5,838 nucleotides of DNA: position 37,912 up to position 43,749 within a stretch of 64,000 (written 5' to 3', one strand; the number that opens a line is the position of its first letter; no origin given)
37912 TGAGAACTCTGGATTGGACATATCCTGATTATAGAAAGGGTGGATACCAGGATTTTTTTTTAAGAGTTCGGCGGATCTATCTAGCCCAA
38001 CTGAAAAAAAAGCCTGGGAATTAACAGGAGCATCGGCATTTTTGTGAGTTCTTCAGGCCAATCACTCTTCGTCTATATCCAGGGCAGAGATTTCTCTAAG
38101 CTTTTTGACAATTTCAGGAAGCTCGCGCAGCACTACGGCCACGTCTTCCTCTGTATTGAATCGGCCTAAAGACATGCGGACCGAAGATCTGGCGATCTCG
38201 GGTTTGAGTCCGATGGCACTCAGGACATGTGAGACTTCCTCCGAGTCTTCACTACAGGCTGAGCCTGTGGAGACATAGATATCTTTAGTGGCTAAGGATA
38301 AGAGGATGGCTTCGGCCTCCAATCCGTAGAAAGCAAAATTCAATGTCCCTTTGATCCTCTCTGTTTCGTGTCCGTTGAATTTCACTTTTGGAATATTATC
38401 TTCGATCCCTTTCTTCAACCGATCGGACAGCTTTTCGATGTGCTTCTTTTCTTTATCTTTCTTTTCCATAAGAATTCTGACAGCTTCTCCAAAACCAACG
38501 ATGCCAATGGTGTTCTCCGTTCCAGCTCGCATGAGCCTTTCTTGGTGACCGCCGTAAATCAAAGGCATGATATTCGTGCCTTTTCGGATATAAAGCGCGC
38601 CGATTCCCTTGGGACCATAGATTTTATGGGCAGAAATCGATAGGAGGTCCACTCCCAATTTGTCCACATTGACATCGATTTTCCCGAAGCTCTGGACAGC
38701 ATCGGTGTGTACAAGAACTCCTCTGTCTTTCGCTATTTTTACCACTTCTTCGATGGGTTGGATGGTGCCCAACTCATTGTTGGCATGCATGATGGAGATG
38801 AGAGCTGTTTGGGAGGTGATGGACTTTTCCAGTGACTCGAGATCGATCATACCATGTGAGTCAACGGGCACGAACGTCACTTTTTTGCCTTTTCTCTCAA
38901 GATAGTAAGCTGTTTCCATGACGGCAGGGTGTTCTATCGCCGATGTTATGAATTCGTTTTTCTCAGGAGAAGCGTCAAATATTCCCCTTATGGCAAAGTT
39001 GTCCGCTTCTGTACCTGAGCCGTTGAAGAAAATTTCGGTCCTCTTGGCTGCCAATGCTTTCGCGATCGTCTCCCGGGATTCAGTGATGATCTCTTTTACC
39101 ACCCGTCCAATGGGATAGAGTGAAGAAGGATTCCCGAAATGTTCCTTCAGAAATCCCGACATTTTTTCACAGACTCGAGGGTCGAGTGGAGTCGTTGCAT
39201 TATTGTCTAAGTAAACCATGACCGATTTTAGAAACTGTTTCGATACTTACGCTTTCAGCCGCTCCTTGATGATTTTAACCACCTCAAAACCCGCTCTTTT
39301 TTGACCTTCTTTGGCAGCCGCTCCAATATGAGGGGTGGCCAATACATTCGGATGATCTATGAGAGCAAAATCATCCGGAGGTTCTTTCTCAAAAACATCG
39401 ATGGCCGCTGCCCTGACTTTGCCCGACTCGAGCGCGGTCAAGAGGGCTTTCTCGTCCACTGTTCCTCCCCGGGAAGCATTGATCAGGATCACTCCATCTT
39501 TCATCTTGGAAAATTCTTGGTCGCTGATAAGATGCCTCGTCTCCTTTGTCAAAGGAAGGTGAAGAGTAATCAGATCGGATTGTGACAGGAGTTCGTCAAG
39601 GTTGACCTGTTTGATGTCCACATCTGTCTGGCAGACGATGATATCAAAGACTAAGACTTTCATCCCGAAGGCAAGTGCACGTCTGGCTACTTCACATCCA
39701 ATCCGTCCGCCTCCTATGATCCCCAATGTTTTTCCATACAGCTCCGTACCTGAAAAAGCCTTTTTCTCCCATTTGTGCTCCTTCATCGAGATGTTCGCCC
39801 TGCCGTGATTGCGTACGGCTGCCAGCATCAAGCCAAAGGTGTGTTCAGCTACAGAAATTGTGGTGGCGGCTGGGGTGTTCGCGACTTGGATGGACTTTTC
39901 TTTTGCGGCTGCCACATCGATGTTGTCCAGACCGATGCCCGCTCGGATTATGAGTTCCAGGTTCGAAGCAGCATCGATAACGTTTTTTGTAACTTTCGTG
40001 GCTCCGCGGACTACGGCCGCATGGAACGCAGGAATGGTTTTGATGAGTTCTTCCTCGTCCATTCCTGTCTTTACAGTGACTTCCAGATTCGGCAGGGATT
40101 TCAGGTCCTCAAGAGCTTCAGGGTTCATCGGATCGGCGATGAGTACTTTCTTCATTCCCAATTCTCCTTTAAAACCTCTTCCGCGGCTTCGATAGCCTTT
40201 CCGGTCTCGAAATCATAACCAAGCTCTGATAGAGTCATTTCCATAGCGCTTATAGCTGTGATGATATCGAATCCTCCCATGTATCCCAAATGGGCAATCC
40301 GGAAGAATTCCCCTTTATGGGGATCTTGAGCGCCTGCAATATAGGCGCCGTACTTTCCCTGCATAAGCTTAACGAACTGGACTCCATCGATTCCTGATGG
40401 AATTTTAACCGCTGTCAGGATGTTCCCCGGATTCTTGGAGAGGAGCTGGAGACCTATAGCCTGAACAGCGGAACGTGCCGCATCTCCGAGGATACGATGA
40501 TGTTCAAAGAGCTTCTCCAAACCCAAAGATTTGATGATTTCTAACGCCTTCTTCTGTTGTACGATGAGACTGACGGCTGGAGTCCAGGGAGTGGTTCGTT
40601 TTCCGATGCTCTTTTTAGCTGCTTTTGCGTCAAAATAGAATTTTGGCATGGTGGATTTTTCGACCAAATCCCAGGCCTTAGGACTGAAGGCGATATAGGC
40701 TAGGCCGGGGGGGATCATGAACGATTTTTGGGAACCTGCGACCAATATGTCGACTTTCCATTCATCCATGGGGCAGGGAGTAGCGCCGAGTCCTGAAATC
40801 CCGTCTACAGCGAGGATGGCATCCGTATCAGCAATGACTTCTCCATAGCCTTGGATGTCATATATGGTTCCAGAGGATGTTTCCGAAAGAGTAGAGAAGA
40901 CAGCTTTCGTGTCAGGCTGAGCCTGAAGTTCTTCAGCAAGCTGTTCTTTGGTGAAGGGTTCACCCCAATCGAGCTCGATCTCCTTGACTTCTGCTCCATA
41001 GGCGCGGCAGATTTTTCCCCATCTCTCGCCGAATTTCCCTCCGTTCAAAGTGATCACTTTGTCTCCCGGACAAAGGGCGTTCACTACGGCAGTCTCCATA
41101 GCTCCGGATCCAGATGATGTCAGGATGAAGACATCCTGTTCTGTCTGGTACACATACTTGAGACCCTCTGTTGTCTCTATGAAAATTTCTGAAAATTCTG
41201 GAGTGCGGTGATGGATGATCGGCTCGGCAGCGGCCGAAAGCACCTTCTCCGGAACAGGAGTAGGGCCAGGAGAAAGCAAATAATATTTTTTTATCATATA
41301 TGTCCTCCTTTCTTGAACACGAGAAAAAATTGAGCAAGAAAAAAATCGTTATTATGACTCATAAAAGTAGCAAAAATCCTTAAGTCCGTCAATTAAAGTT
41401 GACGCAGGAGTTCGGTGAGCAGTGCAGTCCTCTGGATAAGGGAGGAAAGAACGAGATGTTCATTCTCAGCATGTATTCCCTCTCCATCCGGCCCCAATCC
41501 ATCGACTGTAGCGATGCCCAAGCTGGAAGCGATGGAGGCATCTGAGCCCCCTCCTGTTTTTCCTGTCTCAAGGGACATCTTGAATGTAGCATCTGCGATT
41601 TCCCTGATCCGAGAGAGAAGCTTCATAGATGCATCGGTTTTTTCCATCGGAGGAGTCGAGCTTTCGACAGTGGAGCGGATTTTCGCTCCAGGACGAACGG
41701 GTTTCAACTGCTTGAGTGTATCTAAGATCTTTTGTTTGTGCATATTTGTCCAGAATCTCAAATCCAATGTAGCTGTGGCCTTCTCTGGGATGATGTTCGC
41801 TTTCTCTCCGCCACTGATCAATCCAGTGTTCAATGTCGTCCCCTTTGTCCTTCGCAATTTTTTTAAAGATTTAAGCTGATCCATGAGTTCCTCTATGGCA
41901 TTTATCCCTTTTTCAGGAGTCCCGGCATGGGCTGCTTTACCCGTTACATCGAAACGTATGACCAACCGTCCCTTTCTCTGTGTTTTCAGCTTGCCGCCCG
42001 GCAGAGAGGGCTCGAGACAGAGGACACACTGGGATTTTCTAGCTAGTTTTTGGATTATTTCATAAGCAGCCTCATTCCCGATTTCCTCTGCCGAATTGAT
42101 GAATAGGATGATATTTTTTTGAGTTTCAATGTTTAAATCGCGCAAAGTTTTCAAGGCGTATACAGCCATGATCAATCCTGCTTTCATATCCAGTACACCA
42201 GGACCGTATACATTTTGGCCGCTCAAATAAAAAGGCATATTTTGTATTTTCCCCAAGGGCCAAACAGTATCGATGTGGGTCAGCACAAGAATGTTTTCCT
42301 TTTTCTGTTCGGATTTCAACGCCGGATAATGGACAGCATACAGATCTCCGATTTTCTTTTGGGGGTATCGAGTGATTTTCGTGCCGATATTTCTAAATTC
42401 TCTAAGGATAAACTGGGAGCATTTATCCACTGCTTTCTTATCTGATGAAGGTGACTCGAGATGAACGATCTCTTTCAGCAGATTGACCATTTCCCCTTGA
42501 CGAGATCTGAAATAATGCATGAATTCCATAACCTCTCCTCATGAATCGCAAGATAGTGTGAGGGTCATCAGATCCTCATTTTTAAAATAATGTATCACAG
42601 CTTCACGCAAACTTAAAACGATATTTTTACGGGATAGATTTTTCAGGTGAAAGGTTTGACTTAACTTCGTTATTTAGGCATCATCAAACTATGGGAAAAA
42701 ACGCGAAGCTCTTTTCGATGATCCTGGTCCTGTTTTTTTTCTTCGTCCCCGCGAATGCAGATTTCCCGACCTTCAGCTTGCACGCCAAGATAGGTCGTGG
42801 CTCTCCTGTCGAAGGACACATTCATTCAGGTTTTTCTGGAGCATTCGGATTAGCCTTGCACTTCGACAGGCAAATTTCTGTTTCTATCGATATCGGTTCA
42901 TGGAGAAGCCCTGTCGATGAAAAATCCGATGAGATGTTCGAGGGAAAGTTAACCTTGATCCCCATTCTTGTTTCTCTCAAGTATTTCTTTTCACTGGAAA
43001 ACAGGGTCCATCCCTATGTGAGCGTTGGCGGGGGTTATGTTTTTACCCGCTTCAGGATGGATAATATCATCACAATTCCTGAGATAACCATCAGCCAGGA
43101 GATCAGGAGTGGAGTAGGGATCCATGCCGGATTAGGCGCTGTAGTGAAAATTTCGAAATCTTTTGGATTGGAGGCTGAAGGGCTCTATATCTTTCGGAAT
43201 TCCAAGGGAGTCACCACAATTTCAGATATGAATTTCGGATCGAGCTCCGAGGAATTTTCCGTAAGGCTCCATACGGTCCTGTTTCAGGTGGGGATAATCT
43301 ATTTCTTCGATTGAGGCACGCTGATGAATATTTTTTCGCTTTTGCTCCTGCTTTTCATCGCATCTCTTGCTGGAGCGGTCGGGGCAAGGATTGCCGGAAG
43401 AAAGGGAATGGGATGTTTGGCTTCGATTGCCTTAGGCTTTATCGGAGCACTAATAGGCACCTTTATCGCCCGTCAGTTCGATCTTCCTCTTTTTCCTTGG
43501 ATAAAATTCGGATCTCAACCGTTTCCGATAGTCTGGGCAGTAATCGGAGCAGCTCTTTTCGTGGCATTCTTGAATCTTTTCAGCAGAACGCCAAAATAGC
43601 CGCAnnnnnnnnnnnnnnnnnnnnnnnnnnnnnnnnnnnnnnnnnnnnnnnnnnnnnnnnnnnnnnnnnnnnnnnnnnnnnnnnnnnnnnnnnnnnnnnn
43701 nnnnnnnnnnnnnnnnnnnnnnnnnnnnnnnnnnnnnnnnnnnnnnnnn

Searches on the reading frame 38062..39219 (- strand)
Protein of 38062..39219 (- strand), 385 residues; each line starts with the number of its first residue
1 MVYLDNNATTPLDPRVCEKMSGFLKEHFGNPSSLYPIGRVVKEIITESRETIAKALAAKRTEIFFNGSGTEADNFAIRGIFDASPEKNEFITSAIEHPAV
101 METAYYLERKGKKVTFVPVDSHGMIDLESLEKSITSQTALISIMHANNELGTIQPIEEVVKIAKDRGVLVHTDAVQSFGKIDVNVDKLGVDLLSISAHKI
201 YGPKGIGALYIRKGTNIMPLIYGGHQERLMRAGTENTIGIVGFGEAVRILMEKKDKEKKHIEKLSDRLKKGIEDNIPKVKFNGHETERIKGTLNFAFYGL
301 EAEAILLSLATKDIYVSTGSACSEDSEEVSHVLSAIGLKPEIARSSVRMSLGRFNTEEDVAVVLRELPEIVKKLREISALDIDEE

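Call 65: search_protein_families(library=pfam, proteins=[window:38062-39219:-], max_evalue=0.001)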
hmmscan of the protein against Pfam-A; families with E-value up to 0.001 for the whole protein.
window:38062-39219:- (385 aa): 4 families
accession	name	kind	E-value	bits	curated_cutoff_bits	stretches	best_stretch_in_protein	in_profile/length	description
PF00266.25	Aminotran_5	-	4.2e-88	296.3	21.5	1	2-361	1-369/371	Aminotransferase class-V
PF01041.23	DegT_DnrJ_EryC1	-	1.9e-09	37.7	19.8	1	67-180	46-152/360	DegT/DnrJ/EryC1/StrS aminotransferase family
PF01212.27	Beta_elim_lyase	-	2.5e-08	34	27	1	54-174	42-169/288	Beta-eliminating lyase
PF01053.26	Cys_Met_Meta_PP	-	0.00038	19.6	27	1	107-199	107-198/381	Cys/Met metabolism PLP-dependent enzyme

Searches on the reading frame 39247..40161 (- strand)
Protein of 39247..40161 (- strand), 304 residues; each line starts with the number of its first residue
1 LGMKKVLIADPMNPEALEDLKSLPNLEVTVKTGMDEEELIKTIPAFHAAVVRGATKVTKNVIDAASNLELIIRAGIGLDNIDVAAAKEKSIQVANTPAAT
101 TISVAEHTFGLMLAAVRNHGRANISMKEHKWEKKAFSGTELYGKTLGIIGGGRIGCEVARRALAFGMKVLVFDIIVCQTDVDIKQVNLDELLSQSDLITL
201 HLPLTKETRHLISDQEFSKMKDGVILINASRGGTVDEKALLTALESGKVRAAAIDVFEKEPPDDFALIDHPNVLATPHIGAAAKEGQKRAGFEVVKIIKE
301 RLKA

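Call 65: search_protein_families(library=pfam, proteins=[window:39247-40161:-], max_evalue=0.001)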
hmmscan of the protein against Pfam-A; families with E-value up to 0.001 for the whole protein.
window:39247-40161:- (304 aa): 3 families
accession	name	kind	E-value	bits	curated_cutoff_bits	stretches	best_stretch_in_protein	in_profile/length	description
PF02826.25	2-Hacid_dh_C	-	1.1e-63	214.3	25.1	1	109-280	1-178/178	D-isomer specific 2-hydroxyacid dehydrogenase, NAD binding domain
PF00389.36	2-Hacid_dh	-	4.8e-31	107.7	24.6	1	6-300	1-122/134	D-isomer specific 2-hydroxyacid dehydrogenase, catalytic domain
PF01262.27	AlaDh_PNT_C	-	0.00099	19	23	0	146-236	31-137/214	Alanine dehydrogenase/PNT, C-terminal domain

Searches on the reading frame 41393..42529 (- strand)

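Call 3: search_protein_families(library=pfam, proteins=[window:41393-42529:-], max_evalue=0.01)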
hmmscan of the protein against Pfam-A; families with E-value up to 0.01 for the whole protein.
window:41393-42529:- (378 aa): 4 families
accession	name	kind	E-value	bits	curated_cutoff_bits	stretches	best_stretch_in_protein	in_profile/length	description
PF01546.33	Peptidase_M20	-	4.4e-27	95.8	24.6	1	83-376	3-205/206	Peptidase family M20/M25/M40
PF07687.19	M20_dimer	-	1.3e-22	80.2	21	1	184-274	2-97/107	Peptidase dimerisation domain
PF04389.22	Peptidase_M28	-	4.6e-05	23.7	21.3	1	71-220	6-119/193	Peptidase family M28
PF05343.19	Peptidase_M42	-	0.0001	21.9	23.2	1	111-164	131-182/292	M42 glutamyl aminopeptidase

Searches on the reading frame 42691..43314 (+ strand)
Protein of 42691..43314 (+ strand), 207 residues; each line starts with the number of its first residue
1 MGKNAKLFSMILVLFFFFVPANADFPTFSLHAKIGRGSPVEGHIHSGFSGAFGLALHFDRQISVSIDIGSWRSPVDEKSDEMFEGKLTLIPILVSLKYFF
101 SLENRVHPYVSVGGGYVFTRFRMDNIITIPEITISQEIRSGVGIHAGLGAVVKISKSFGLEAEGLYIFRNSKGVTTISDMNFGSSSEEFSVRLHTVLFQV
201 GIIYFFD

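Call 3: search_protein_families(library=pfam, proteins=[window:42691-43314:+], max_evalue=0.01)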
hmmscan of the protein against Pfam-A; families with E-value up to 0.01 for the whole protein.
window:42691-43314:+ (207 aa): 2 families
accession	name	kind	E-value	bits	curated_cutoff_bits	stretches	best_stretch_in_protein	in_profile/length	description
PF13505.12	OMP_b-brl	-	1.5e-05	25.7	28.7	1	12-167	4-153/175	Outer membrane protein beta-barrel domain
PF03922.20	OmpW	-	3.6e-05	24.2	24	1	85-206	79-195/195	OmpW family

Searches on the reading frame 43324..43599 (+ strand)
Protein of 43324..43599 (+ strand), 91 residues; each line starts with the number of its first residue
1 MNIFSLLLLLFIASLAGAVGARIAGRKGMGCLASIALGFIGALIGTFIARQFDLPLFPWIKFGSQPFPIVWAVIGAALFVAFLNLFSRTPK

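Call 3: search_protein_families(library=pfam, proteins=[window:43324-43599:+], max_evalue=0.01)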
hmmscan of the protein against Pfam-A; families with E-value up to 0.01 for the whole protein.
window:43324-43599:+ (91 aa): 1 family
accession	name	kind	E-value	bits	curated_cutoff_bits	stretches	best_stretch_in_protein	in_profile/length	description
PF04226.18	Transgly_assoc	-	2.5e-05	24.8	25.3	1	35-88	1-49/49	Transglycosylase associated protein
